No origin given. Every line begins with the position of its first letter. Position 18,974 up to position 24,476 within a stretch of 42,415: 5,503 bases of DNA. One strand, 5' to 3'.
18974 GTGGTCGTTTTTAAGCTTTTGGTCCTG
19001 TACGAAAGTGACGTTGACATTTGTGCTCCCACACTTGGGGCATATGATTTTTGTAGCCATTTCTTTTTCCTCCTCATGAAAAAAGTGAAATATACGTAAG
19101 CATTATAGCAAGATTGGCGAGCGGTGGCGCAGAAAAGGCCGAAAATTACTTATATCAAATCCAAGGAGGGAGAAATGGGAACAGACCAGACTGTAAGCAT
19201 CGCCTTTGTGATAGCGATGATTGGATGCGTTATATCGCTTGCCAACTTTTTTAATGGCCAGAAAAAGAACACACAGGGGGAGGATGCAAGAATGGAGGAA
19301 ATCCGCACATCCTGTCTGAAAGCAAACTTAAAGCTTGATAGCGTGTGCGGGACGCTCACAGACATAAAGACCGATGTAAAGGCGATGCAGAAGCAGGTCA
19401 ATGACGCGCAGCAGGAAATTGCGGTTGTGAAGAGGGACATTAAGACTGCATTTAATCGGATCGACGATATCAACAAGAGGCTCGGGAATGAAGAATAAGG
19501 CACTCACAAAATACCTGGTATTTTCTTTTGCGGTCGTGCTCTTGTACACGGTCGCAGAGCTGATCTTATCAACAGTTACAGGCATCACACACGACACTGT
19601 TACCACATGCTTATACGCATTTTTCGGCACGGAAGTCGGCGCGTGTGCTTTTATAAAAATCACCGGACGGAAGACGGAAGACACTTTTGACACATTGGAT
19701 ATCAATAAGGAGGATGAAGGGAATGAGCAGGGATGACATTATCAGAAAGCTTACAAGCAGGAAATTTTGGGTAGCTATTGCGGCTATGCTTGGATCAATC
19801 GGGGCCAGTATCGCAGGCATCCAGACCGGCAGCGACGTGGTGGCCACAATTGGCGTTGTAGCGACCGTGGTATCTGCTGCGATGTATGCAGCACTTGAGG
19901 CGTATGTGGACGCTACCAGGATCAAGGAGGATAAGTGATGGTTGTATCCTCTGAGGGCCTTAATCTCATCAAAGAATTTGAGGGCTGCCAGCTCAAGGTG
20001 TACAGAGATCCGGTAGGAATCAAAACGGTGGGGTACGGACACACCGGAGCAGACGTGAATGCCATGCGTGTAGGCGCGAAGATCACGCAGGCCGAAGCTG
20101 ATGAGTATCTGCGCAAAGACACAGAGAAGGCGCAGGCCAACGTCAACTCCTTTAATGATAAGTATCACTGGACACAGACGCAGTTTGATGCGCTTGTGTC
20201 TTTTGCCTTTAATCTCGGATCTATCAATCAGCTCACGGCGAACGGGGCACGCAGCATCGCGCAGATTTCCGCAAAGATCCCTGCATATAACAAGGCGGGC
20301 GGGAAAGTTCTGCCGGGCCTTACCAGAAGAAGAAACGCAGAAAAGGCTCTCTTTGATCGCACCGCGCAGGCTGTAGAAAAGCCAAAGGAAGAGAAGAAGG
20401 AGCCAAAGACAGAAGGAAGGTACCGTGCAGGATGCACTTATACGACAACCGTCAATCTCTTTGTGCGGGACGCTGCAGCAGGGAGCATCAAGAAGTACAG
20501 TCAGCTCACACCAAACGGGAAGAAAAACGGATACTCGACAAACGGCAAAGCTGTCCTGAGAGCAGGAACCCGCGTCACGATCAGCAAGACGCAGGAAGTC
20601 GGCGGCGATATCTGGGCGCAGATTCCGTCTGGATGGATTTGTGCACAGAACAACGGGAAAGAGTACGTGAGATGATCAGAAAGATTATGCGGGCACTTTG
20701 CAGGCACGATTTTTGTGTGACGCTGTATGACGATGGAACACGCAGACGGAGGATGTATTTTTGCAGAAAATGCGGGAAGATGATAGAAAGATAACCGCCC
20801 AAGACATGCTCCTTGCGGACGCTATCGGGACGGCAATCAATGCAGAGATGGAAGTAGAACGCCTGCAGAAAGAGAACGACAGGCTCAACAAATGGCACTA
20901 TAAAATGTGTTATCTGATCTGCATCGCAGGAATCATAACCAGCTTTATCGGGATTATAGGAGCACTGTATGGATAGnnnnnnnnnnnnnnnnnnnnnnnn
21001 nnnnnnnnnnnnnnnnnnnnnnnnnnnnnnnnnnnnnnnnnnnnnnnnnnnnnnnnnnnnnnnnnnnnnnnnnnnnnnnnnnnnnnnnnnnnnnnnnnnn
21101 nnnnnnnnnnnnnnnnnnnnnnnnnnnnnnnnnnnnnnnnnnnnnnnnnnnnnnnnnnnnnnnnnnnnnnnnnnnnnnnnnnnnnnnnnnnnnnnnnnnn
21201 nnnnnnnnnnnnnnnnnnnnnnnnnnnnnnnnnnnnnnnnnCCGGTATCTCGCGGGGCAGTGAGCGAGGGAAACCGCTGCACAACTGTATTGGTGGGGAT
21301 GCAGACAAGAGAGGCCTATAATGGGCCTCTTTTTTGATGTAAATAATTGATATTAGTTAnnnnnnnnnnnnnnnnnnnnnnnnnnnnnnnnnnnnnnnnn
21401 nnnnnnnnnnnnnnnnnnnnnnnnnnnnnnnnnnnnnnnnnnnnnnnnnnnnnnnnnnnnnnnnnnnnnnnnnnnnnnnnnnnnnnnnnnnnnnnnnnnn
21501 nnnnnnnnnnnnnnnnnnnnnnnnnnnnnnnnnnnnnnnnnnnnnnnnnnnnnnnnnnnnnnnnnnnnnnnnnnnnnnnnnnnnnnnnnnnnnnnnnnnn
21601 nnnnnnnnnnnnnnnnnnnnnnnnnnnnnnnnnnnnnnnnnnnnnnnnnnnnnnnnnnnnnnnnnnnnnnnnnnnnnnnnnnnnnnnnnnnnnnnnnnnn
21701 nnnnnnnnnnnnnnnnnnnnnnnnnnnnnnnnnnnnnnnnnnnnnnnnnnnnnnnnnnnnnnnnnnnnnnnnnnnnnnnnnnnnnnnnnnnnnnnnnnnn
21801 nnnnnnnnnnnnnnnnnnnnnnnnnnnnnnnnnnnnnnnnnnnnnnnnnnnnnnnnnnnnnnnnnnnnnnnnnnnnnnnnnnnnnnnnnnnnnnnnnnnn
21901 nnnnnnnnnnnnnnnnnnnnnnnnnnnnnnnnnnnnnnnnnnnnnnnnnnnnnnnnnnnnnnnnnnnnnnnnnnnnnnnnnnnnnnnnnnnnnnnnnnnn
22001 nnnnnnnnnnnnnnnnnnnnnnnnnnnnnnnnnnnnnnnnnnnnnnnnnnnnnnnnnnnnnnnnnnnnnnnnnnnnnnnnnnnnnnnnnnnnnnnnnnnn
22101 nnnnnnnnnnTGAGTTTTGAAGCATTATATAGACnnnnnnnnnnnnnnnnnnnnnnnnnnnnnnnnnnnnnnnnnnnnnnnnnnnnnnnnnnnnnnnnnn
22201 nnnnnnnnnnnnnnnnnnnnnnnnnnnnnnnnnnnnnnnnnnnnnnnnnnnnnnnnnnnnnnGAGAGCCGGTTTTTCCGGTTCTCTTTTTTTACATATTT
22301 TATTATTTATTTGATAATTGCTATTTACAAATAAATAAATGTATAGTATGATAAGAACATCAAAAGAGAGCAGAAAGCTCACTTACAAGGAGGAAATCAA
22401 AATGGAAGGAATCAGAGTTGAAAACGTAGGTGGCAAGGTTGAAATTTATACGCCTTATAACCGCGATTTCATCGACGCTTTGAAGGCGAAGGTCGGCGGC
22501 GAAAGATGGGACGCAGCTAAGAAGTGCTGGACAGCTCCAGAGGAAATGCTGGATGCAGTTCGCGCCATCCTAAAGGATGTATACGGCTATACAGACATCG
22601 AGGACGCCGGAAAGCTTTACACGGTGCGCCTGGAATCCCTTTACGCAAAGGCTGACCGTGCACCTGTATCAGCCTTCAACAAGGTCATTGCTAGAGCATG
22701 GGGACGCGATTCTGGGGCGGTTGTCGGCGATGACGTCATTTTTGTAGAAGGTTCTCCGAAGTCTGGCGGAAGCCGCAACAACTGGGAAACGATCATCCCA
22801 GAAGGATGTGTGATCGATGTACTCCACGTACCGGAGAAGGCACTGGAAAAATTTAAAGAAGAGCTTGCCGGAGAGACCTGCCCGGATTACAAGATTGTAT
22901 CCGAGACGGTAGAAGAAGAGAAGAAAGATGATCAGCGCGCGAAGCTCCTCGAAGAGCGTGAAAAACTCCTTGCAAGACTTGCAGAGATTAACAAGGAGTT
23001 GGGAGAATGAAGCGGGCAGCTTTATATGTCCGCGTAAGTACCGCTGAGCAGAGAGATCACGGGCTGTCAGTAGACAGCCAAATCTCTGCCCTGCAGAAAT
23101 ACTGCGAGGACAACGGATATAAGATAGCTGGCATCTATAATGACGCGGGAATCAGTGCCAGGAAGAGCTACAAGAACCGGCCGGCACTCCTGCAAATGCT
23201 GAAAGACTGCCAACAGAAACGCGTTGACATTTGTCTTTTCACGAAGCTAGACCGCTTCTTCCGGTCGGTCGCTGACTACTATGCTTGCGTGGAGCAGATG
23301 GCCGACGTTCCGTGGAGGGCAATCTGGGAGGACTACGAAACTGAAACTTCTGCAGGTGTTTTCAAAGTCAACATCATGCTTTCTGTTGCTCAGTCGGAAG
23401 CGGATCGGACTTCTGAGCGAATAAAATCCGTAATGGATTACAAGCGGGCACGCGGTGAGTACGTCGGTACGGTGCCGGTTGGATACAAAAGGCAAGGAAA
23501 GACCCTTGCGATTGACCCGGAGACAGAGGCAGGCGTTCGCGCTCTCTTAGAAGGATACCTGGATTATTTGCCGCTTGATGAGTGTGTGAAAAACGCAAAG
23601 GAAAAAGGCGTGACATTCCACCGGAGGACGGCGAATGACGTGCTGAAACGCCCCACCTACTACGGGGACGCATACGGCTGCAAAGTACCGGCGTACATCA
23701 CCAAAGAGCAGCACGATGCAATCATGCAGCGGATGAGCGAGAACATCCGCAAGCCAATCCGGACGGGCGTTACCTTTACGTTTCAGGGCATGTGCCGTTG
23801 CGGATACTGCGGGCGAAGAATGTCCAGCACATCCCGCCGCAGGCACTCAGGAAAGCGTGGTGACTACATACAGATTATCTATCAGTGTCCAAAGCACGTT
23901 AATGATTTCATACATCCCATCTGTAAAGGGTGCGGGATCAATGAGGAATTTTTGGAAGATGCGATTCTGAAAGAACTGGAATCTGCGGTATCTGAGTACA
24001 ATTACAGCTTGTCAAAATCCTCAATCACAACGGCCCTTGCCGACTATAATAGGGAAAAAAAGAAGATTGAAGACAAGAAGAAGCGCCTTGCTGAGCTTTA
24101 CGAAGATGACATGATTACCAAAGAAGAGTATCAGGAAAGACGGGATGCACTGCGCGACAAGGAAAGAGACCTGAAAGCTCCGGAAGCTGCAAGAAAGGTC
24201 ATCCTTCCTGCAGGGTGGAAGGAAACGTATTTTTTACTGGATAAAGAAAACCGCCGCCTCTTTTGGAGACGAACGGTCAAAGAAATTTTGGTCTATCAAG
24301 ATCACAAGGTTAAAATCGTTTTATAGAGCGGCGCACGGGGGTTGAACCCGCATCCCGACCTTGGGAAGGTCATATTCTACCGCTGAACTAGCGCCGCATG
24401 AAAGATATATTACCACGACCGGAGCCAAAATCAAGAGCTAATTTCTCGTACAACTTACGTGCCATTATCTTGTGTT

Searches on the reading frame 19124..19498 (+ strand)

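Call 16: search_protein_families(library=phrogs, proteins=[window:19124-19498:+], max_evalue=0.001)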
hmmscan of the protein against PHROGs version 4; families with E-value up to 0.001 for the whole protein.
window:19124-19498:+ (124 aa): 3 families
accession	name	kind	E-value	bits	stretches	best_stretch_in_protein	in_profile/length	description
phrog_1863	-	unknown function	1.2e-11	45.4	1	22-119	4-94/97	-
phrog_32491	-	unknown function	6.3e-05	24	1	26-97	15-76/83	-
phrog_3534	-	unknown function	0.00034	21.6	1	27-120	20-108/117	-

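Call 71: search_protein_families(library=pfam, proteins=[window:19124-19498:+], max_evalue=0.05)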
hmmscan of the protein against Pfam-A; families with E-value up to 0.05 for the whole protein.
window:19124-19498:+ (124 aa): 11 families
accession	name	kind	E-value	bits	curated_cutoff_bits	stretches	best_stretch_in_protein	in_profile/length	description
PF24729.2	Acb2_Tad1_hairpin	-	0.0034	18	27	1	48-110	4-49/58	Acb2/Tad1, hairpin domain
PF05531.17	NPV_P10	-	0.0045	17.9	29.8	1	78-120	6-51/75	Nucleopolyhedrovirus P10 protein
PF09592.15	DUF2031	-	0.007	16.3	27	1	37-111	64-133/227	Protein of unknown function (DUF2031)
PF01519.22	DUF16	-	0.0084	17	40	1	52-121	31-100/104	Protein of unknown function DUF16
PF06009.19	Laminin_II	-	0.0093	16.4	33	1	56-121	18-83/138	Laminin Domain II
PF24073.1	DUF7365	-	0.012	16.2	27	0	26-107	10-95/101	Coiled-coil region of unknown function (DUF7365)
PF10241.14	KxDL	-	0.016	15.9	27.2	1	82-122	40-80/86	Uncharacterized conserved protein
PF06419.17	COG6_N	-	0.021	15.4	27.4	1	66-119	37-90/114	Conserved oligomeric complex COG6, N-terminal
PF07889.17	DUF1664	-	0.022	15.2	34.6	1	69-121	66-118/124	Protein of unknown function (DUF1664)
PF04728.18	LPP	-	0.024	15.4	29.1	1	71-116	2-47/53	Lipoprotein leucine-zipper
PF10779.14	XhlA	-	0.027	15.1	34.7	1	78-118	6-46/67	Haemolysin XhlA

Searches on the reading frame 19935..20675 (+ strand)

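Call 16: search_protein_families(library=phrogs, proteins=[window:19935-20675:+], max_evalue=0.001)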
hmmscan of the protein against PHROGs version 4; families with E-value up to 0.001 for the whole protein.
window:19935-20675:+ (246 aa): 8 families
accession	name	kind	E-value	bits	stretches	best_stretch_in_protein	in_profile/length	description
phrog_7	-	lysis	1.3e-51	176.7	1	2-170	552-718/873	endolysin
phrog_28234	-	lysis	4.8e-19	69.6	1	10-158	69-237/372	endolysin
phrog_33083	-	lysis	8.7e-19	68.5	1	4-153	3-153/456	endolysin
phrog_10457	-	lysis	5.4e-12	46.8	1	50-140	3-93/95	endolysin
phrog_3572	-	lysis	1.8e-07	31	1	11-107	270-369/653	endolysin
phrog_7910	-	lysis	2.7e-07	32.1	1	61-139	8-90/96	endolysin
phrog_3617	-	unknown function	1.8e-05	25.1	1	5-141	247-404/405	-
phrog_13211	-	tail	0.00081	18.5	0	19-82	761-822/887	baseplate hub subunit and tail lysozyme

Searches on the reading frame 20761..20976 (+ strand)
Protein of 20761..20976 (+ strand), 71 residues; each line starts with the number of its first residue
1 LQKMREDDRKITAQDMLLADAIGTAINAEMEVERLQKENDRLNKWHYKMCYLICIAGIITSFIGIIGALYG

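Call 71: search_protein_families(library=pfam, proteins=[window:20761-20976:+], max_evalue=0.05)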
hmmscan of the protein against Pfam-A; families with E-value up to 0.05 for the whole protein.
window:20761-20976:+ (71 aa): 4 families
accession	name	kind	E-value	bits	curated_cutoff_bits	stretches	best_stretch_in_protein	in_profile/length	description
PF05739.25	SNARE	-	0.0017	18.8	26.8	1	24-62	13-51/53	SNARE domain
PF00822.25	PMP22_Claudin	-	0.027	14.9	26.7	1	18-64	112-157/161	PMP-22/EMP/MP20/Claudin family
PF09753.14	Use1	-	0.03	14.4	38.3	1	27-66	194-237/243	Membrane fusion protein Use1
PF00971.23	EIAV_GP90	-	0.05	12.8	21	0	25-60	11-46/385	EIAV coat protein, gp90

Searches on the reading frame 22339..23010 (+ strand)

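Call 16: search_protein_families(library=phrogs, proteins=[window:22339-23010:+], max_evalue=0.001)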
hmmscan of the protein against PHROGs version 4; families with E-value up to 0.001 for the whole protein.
window:22339-23010:+ (223 aa): 1 family
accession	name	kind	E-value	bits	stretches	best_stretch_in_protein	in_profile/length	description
phrog_18108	-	unknown function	1e-17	65.2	1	22-222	96-280/290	-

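Call 71: search_protein_families(library=pfam, proteins=[window:22339-23010:+], max_evalue=0.05)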
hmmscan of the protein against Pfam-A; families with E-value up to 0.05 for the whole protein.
window:22339-23010:+ (223 aa): 1 family
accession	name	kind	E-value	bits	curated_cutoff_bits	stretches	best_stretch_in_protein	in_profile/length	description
PF18974.5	DUF5710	-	0.0039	17.3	26.5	1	49-69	13-33/44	Domain of unknown function (DUF5710)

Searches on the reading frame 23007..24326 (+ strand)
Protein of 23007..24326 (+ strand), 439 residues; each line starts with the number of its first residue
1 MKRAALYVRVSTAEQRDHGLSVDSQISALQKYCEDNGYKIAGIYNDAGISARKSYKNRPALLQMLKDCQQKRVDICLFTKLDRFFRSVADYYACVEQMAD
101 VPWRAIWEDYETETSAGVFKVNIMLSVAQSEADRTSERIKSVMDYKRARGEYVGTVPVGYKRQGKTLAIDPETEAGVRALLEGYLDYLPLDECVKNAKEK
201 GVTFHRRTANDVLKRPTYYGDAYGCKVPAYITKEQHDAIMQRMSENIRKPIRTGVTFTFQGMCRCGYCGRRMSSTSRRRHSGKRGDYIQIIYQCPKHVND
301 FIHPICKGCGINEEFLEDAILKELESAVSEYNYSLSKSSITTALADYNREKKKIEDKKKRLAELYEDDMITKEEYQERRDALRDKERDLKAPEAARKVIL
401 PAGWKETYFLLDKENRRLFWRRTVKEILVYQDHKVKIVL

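Call 71: search_protein_families(library=pfam, proteins=[window:23007-24326:+], max_evalue=0.05)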
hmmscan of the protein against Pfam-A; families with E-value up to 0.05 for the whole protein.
window:23007-24326:+ (439 aa): 4 families
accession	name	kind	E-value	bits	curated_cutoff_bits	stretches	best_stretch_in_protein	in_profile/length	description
PF00239.26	Resolvase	-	2.2e-29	102.9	23.3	1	4-151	1-144/145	Resolvase, N terminal domain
PF13408.12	Zn_ribbon_recom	-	2.9e-11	44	25.3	1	259-324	2-57/58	Recombinase zinc beta ribbon domain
PF09851.14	SHOCT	-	0.0033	17.6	27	1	359-382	4-27/28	Short C-terminal domain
PF07508.19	Recombinase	-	0.015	16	21.1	0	172-246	2-102/102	Recombinase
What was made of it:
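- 23007..24326 (+): Large serine recombinase, convergent with the cassette (a conserved partner in temperate members). Pfam Resolvase 2.2e-29 and Zn_ribbon_recom 2.9e-11 (call 71).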
